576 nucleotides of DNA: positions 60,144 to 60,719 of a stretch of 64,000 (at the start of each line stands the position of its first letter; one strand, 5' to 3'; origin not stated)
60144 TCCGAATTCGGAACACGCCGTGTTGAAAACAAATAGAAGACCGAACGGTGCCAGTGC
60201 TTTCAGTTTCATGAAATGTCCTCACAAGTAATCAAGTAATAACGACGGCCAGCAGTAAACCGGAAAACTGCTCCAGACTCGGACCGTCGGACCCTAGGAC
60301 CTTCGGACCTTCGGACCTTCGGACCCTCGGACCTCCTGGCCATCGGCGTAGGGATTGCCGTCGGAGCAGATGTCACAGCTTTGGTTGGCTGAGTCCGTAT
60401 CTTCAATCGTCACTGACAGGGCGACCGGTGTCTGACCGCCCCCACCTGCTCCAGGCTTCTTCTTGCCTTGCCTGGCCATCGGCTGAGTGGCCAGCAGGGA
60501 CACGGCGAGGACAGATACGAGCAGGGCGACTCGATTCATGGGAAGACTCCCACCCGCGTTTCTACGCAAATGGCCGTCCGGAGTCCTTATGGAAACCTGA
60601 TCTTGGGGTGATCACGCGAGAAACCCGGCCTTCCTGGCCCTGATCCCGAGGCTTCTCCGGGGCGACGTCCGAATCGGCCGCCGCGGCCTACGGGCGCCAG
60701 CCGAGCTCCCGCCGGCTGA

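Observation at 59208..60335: Lower-GC lipoprotein gene bracketed by inverted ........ arrays: cassette-like structure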

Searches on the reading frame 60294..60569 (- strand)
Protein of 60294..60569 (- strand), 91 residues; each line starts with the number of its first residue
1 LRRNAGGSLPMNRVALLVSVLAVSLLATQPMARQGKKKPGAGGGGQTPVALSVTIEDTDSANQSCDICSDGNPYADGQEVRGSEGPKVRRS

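Call 6: search_protein_families(library=pfam, proteins=[window:60294-60569:-], max_evalue=0.01)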
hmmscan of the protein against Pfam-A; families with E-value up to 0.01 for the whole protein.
window:60294-60569:- (91 aa): 0 families

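Call 59: search_protein_families(library=pfam, proteins=[L003:7610-8290:-, L003:6911-7540:+], max_evalue=0.01)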
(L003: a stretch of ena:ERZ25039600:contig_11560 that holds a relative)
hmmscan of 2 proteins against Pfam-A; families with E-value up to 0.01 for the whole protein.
L003:7610-8290:- (226 aa): 0 families

L003:6911-7540:+ (209 aa): 1 family
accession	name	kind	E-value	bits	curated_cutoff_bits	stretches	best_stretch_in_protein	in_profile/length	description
PF11138.13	DUF2911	-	6.5e-27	94.6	27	1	46-205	4-144/145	Protein of unknown function (DUF2911)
